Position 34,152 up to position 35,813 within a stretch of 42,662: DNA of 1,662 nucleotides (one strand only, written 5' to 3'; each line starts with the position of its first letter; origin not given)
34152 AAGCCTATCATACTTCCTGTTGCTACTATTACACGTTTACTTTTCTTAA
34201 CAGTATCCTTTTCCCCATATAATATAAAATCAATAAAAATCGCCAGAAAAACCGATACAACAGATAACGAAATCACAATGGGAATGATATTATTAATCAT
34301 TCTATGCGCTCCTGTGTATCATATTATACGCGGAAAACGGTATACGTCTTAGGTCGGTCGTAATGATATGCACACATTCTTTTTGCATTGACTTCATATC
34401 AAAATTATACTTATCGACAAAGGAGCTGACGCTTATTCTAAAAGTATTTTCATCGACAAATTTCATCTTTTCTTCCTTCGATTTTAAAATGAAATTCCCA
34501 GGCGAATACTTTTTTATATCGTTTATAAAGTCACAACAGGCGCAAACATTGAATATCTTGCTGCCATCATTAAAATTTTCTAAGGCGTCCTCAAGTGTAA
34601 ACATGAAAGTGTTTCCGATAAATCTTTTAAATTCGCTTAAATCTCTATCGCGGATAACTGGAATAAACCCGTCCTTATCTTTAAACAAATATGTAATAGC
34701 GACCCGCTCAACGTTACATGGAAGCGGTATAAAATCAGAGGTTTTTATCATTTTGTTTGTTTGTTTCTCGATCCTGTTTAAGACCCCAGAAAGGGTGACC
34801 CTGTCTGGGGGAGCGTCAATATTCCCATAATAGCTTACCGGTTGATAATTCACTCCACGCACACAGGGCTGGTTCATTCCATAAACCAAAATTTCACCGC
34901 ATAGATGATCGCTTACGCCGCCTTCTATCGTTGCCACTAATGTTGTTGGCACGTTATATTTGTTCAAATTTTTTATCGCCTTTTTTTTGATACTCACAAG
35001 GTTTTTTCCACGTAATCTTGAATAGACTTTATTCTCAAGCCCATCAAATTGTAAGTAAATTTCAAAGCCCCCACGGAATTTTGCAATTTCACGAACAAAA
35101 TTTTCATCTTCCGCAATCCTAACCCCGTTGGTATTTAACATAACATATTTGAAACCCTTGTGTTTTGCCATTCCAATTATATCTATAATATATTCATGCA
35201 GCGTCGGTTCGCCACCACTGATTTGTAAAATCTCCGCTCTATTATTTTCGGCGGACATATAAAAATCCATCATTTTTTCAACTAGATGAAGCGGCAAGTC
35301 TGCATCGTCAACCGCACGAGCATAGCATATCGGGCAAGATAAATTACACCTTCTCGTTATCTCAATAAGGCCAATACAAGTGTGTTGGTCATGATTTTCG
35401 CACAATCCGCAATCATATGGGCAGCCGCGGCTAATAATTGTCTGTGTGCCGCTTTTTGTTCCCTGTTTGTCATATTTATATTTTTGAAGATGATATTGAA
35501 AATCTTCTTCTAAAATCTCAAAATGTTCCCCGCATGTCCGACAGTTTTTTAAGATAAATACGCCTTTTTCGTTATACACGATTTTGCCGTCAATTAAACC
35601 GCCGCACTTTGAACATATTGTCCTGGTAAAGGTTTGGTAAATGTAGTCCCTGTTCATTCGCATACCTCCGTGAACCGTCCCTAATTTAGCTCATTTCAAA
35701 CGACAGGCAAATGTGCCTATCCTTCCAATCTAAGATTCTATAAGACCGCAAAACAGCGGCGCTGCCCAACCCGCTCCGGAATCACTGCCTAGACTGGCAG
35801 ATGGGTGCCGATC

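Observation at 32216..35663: AT-rich, translationally coupled five-gene membrane-enzyme operon (radical SAM / ICMT-PEMT-like methyltransferase / Cys-rich TM protein / Lgt paralog / small TM protein) between polA and kup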

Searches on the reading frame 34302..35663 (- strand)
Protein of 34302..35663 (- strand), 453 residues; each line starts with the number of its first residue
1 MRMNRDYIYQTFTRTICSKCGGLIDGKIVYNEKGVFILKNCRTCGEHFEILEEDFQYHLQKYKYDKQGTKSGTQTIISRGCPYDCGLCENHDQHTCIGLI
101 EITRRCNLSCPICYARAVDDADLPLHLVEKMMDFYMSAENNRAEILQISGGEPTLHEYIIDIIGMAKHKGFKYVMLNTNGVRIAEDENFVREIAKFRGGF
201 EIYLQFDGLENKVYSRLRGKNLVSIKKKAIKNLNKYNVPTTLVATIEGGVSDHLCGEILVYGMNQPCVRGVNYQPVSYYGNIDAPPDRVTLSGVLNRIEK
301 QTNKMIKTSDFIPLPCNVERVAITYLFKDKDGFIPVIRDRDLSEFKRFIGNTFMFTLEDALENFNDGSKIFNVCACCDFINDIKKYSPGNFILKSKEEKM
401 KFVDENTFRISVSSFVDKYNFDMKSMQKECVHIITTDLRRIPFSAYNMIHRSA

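Call 3: search_protein_families(library=pfam, proteins=[window:34302-35663:-], max_evalue=0.1)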
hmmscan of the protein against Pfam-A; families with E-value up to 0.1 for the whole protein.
window:34302-35663:- (453 aa): 3 families
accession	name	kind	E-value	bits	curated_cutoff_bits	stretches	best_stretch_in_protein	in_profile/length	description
PF04055.27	Radical_SAM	-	8e-16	59.1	29.5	1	100-252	1-156/166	Radical SAM superfamily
PF23545.1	Zn_ribbon_HMPTM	-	3.1e-07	30.3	27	1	12-48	4-40/45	HMPTM N-terminal zinc ribbon domain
PF13353.11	Fer4_12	-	1.2e-06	29.3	22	1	105-189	14-100/137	4Fe-4S single cluster domain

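Call 4: search_protein_families(library=ncbifam, proteins=[window:34302-35663:-], max_evalue=0.1)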
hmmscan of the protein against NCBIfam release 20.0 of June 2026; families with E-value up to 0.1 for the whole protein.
window:34302-35663:- (453 aa): 50 families (the best 25 are shown)
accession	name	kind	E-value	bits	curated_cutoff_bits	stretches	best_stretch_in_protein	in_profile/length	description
NF045646.2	rSAM_Se_TrsS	equivalog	2.5e-96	322.9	490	1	13-450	3-433/441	radical SAM (seleno)protein TrsS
NF045702.1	rSAM_GDGT_ether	equivalog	2.5e-81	273.8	450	2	13-318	2-313/486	tetraether lipid synthase Tes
NF045703.1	rSAM_Tes_intein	exception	1.7e-45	155.3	1700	3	142-317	643-817/1040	tetraether lipid synthase Tes, intein-containing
NF050035.1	rSAM_WgK_link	exception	5.2e-17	61.9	650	1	99-249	12-159/367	radical SAM/SPASM peptide maturase WgkB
TIGR04317.1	W_rSAM_matur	equivalog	1.4e-16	60.5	380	1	99-236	7-139/349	tungsten cofactor oxidoreductase radical SAM maturase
NF038283.1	viperin_w_prok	equivalog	1.8e-12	47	180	1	102-194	8-104/281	viperin family antiviral radical SAM protein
TIGR04051.1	rSAM_NirJ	equivalog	6.6e-12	45.1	515.45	1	101-211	7-113/354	heme d1 biosynthesis radical SAM protein NirJ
TIGR02668.1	moaA_archaeal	equivalog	2e-11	43.4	325.25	1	100-235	14-145/303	GTP 3',8-cyclase MoaA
NF001199.0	PRK00164.2-1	equivalog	2.2e-11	43.5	231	1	100-237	16-149/308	GTP 3',8-cyclase MoaA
TIGR02495.1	NrdG2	equivalog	4.7e-11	42.4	131.15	1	103-185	23-104/193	anaerobic ribonucleoside-triphosphate reductase activating protein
TIGR04546.1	rSAM_ahbC_deAc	equivalog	1.5e-10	40.5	650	1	99-221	42-159/390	12,18-didecarboxysiroheme deacetylase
NF045574.1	sacti_mat_StsB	exception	1.5e-10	40.5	625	1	101-239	101-234/466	StsB family radical SAM/SPASM domain sactipeptide maturase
TIGR04250.1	SCM_rSAM_ScmE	equivalog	2.5e-10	39.8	400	1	100-249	7-153/358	SynChlorMet cassette radical SAM/SPASM protein ScmE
TIGR02109.1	PQQ_syn_pqqE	equivalog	4e-10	39.2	381.35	1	99-246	10-154/358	pyrroloquinoline quinone biosynthesis protein PqqE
TIGR02666.1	moaA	equivalog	4e-09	35.9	284.05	1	100-239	14-156/336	GTP 3',8-cyclase MoaA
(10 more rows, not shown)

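Call 12: find_homologous_proteins(query=window:34302-35663:-, max_evalue=1e-10)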
Query window:34302-35663:- (453 aa): 6766 proteins with E <= 1e-10 among 8000 candidates; the best 120 are listed.
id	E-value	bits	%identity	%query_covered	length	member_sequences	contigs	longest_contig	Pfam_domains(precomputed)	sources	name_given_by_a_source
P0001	0.0e+0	1050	100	100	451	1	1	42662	PF23545.2,PF04055.28,PF13353.12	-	-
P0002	1.1e-247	840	78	100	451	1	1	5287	PF23545.2,PF04055.28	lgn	-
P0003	1.5e-244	830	78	98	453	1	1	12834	PF23545.2,PF04055.28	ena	-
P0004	5.2e-239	812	76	99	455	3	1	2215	PF23545.2,PF04055.28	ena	-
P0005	1.5e-238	810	76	99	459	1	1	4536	PF23545.2,PF04055.28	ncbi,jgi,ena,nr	ncbi:MAG: radical SAM protein [Oscillospiraceae bacterium]|nr:radical SAM protein [Oscillospiraceae 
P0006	3.9e-238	809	79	73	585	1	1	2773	PF23545.2,PF04055.28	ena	-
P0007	2.4e-236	803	75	100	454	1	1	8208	PF23545.2,PF04055.28,PF13353.12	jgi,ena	-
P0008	1.2e-232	791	75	99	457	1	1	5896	PF23545.2,PF04055.28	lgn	-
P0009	6.3e-232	788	76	99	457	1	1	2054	PF23545.2,PF04055.28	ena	-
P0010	3.1e-231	786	74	99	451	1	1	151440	PF23545.2,PF04055.28,PF13353.12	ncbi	ncbi:MAG: radical SAM protein [Filifactoraceae bacterium]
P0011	6.7e-231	785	74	99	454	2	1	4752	PF23545.2,PF04055.28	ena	-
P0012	1.7e-230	783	73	99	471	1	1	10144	PF23545.2,PF04055.28,PF13353.12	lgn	-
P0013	1.7e-230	783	72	100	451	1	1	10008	PF23545.2,PF04055.28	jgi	jgi:uncharacterized radical SAM superfamily Fe-S cluster-containing enzyme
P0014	7.7e-230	781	73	99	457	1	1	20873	PF23545.2,PF04055.28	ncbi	-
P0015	9.3e-229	778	73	99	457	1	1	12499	PF23545.2,PF04055.28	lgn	-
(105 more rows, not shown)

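Call 15: find_related_loci(query=A1, collection=genome_contigs, flank=7000)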
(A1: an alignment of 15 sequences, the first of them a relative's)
Query A1 (451 aa) in genome_contigs; peptide patterns used: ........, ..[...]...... (x = any residue, [..] = any of these).
273 stretches matched a pattern; 268 encode a relative of the query (tblastn E <= 1e-3); the best 80 are kept; 80 distinct loci.
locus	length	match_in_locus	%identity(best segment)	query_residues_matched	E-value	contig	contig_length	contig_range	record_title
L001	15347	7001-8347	74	1-449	0e+0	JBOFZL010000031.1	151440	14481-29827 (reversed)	MAG: Filifactoraceae bacterium isolate WFFMC_MAG_475 k139_7548_flag=0_multi=9.9988_len=151440, whole genome shotgun sequ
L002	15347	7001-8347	73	1-449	0e+0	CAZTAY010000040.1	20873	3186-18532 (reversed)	MAG TPA_asm: uncultured Eubacteriales bacterium isolate SRP242652_co2_203 genome assembly, contig: NODE_2855_length_2087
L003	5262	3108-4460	72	1-451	0e+0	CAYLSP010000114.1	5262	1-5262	MAG TPA_asm: uncultured Defluviitaleaceae bacterium isolate SRP242652_co2_40 genome assembly, contig: NODE_16083_length_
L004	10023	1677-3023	72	1-449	0e+0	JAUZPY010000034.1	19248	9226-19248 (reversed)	MAG: Bacillota bacterium isolate bin175(16d) MBHDOGIH_34, whole genome shotgun sequence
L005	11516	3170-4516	70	1-449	0e+0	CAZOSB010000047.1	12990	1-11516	MAG TPA_asm: uncultured Anaerovorax sp. isolate SRP242652_co4_52 genome assembly, contig: NODE_2409_length_12990_cov_31.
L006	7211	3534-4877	69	2-449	0e+0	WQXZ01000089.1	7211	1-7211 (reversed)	MAG: Coriobacteriia bacterium isolate Emb289P3bin63 Ga0123356_10015857, whole genome shotgun sequence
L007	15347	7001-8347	66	1-450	0e+0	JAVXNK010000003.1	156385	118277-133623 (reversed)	MAG: Angelakisella sp. isolate CGS6M2-bin29 NODE_51_length_156385_cov_12.918659, whole genome shotgun sequence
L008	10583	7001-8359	65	1-450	0e+0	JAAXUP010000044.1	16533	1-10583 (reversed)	MAG: Eubacteriaceae bacterium isolate W4_Combined_metabat2_052 W4_Combined_metabat2_052_NODE_799, whole genome shotgun s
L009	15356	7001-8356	64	1-449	0e+0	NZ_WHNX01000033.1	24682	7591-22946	Alkalibaculum sporogenes strain M08 DMB NODE_33_length_24682_cov_7.204043, whole genome shotgun sequence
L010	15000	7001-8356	63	1-450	0e+0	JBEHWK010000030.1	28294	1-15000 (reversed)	MAG: Clostridiaceae bacterium isolate FI22 k141_27222_length_28294_cov_36.8741, whole genome shotgun sequence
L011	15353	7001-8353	62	1-449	0e+0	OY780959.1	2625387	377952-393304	MAG: Coprobacillaceae bacterium isolate 22225718-2d80-4950-8444-1fc93450ef0c genome assembly, chromosome: 1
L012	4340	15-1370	62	1-450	0e+0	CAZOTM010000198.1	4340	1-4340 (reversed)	MAG TPA_asm: uncultured Clostridiaceae bacterium isolate SRP090828_co4_61 genome assembly, contig: NODE_10999_length_434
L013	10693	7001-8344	59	3-450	0e+0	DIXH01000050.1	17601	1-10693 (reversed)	MAG TPA_asm: Clostridiaceae bacterium UBA6085 UBA6085_contig_5947, whole genome shotgun sequence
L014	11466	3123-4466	58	3-450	0e+0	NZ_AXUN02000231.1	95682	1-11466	Youngiibacter fragilis 232.1 contig_9, whole genome shotgun sequence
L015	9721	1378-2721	59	3-450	0e+0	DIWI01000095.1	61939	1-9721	MAG TPA_asm: Clostridiaceae bacterium UBA6110 UBA6110_contig_9688, whole genome shotgun sequence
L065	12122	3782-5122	52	1-449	2e-157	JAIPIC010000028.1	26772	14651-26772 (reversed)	MAG: Candidatus Woesearchaeota archaeon isolate Tobar13.5m-G65 Tobar13-5m-C2003, whole genome shotgun sequence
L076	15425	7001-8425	50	1-451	1e-154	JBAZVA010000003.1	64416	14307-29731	MAG: Candidatus Woesearchaeota archaeon isolate SO_2017_GW1_241 NODE_2491_length_64416_cov_1.131795_OW334_2017, whole ge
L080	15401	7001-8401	51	1-449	2e-153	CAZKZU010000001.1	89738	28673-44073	MAG TPA_asm: uncultured Methanosarcinales archaeon isolate SRP272421_co1_15 genome assembly, contig: NODE_280_length_897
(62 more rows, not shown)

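Call 20: search_solved_structures(query=window:34302-35663:-, max_evalue=0.001, show_alignments=1)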
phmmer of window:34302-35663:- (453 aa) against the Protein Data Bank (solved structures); distinct sequences matched with E-value up to 0.001: 2.
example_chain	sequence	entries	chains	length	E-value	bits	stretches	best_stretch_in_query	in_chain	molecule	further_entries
7tol_A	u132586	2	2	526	7.2e-64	219.4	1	13-452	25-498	glycerol dibiphytanyl glycerol tetraether - macrocyclic archaeol synthase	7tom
6efn_A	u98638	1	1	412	1.7e-07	33.5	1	96-254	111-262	Sporulation killing factor maturation protein SkfB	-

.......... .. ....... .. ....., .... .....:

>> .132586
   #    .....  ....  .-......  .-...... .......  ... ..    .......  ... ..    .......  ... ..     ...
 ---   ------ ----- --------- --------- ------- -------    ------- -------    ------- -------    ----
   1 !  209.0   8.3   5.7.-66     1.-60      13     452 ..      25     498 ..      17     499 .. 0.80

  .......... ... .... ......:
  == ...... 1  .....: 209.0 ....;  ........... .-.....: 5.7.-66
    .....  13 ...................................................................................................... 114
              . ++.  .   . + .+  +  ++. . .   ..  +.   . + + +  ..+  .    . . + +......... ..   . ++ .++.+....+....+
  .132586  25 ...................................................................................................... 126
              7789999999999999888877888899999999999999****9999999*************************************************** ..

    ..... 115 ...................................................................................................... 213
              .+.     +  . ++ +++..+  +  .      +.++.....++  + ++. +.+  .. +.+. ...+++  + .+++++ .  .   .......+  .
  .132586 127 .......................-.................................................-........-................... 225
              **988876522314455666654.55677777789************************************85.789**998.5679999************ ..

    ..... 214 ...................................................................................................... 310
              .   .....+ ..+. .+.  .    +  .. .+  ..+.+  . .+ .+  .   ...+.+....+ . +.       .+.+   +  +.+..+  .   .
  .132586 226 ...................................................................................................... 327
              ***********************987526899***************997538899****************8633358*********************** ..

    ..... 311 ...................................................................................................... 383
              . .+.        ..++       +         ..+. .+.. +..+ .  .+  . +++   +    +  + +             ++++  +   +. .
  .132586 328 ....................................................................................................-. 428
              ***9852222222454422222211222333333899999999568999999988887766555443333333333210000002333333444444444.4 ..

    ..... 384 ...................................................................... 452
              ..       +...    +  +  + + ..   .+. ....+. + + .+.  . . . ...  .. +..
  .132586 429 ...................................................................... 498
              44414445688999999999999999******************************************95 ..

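Call 34: find_encoding_contigs(protein=P0001, flank=10000, max_places=3)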
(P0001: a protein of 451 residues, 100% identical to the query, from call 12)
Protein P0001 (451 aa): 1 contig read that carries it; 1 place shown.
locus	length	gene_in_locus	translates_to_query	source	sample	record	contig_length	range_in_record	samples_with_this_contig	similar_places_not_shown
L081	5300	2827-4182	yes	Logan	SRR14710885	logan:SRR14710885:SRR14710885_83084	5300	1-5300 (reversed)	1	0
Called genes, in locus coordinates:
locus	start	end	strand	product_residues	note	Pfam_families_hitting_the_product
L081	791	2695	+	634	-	PF02705:K_trans, PF22776:K_trans_C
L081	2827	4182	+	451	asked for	PF23545:Zn_ribbon_HMPTM (weak), PF04055:Radical_SAM, PF13353:Fer4_12 (weak)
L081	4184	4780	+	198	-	PF04140:ICMT, PF04191:PEMT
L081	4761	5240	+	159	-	PF14340:DUF4395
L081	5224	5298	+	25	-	?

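Call 66: find_encoding_contigs(protein=P0003, flank=8000, max_places=2)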
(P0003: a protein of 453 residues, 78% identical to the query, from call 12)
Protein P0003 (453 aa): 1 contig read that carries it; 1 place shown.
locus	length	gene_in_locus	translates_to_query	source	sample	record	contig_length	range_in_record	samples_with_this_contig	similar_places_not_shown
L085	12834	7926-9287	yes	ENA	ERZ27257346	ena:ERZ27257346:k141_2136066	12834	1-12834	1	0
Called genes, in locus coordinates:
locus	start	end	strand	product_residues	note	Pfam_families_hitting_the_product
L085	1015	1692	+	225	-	-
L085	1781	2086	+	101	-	PF00293:NUDIX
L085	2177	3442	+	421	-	-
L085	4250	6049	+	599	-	PF00005:ABC_tran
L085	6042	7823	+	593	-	PF00664:ABC_membrane (faint), PF00005:ABC_tran, PF02463:SMC_N (weak)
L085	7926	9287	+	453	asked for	PF23545:Zn_ribbon_HMPTM, PF04055:Radical_SAM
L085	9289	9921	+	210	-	PF04191:PEMT, PF04140:ICMT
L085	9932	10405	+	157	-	PF14340:DUF4395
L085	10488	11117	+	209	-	PF01790:LGT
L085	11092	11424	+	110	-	-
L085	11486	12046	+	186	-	-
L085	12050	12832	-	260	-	?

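Call 73: predict_structure(alignment_id=A1)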
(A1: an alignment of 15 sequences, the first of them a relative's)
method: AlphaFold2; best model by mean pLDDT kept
length: 451 residues; sequences in the alignment: 15
mean_pLDDT: 71.4   pTM: 0.80
mean pLDDT of the five models: 71.4, 66.6, 62.2, 60.6, 55.3
residues with pLDDT >= 90: 116; 70-90: 149; 50-70: 85; < 50: 101
segments of 3 or more residues with pLDDT < 50: 64-93, 114-117, 276-280, 313-317, 340-378, 414-426, 449-451
pLDDT, mean of each block of 10 residues (from residue 1): 69 70 79 82 79 77 47 32 36 69 72 55 94 78 83 95 91 92 98 87 94 89 98 94 89 93 90 61 69 92 82 54 71 62 43 41 37 42 59 63 76 49 48 78 58 42
secondary structure, 60 per line:
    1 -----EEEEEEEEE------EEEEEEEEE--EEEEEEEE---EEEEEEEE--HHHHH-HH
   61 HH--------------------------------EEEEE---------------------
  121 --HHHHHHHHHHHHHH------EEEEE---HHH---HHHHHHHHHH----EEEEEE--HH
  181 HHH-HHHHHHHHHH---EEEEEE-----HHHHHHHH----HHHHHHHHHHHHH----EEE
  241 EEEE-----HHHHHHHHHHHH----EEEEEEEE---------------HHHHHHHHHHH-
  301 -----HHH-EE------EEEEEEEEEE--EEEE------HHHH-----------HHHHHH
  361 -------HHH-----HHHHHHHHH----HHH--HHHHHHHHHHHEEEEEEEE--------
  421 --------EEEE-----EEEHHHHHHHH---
elements in order: E6-14 E21-29 E32-39 E43-50 H53-57 H59-62 E95-99 H123-136 E143-147 H157-166 E171-176 H179-183 H185-194 E198-203 H209-216 H221-233 E238-244 H250-261 E266-273 H289-299 E318-327 E330-333 H340-343 H355-360 H376-384 H394-404 E405-412 E429-432 E438-440 H441-448

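Call 76: fold_search(model_id=the predicted structure, library=pdb)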
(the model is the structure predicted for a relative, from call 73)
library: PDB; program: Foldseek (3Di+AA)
matches with E <= 10: 1609; with E <= 0.001: 108
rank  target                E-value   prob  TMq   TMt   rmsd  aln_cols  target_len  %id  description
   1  7tom                  1.1e-32  1.00  0.77  0.70   5.5       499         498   29  X-ray crystal structure of glycerol dibiphytanyl glycerol tetraether - macrocyclic archaeol synthase (GDGT-MAS) from Met (released 2022-08-31)
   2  7tol                  3.1e-32  1.00  0.78  0.71   5.4       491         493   30  X-ray crystal structure of glycerol dibiphytanyl glycerol tetraether - macrocyclic archaeol synthase (GDGT-MAS) from Met (released 2022-08-31)
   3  5v1q_A                2.5e-09  1.00  0.40  0.42  14.9       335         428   16  Crystal structure of Streptococcus suis SuiB (released 2017-08-30)
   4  2fb2_B                4.7e-09  1.00  0.37  0.50   3.8       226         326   17  Structure of the MoaA Arg17/266/268/Ala triple mutant (released 2006-05-09)
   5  6efn                  9.3e-09  1.00  0.39  0.46   4.1       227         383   19  Structure of a RiPP maturase, SkfB (released 2018-10-24)
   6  6q2p_B                9.8e-09  1.00  0.37  0.55   4.9       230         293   18  Crystal structure of mouse viperin bound to cytidine triphosphate and S-adenosylhomocysteine (released 2020-01-22)
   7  5v1t_A                1.1e-08  1.00  0.39  0.40  14.1       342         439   16  Crystal structure of Streptococcus suis SuiB bound to precursor peptide SuiA (released 2017-08-30)
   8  2fb2_A                1.4e-08  1.00  0.40  0.54   4.9       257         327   17  Structure of the MoaA Arg17/266/268/Ala triple mutant (released 2006-05-09)
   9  5v1q_B                1.4e-08  1.00  0.39  0.40  14.3       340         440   16  Crystal structure of Streptococcus suis SuiB (released 2017-08-30)
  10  5vsl_A                1.9e-08  1.00  0.38  0.62   5.6       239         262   18  Crystal structure of viperin with bound [4Fe-4S] cluster and S-adenosylhomocysteine (SAH) (released 2017-06-14)
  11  5v1s_A                2.1e-08  1.00  0.39  0.41   3.4       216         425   19  Crystal structure of Streptococcus suis SuiB bound to S-adenosylmethionine (released 2017-08-30)
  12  6q2p_A                2.2e-08  1.00  0.36  0.54   5.0       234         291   19  Crystal structure of mouse viperin bound to cytidine triphosphate and S-adenosylhomocysteine (released 2020-01-22)
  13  7n7h                  2.9e-08  1.00  0.37  0.55  10.9       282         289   14  X-ray crystal structure of Viperin-like enzyme from Nematostella vectensis (released 2021-07-07)
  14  6q2q_A                3.6e-08  1.00  0.38  0.56   4.0       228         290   18  Crystal structure of mouse viperin bound to uridine triphosphate and S-adenosylhomocysteine (released 2020-01-22)
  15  6q2q_B                5.1e-08  1.00  0.38  0.57   4.0       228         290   18  Crystal structure of mouse viperin bound to uridine triphosphate and S-adenosylhomocysteine (released 2020-01-22)
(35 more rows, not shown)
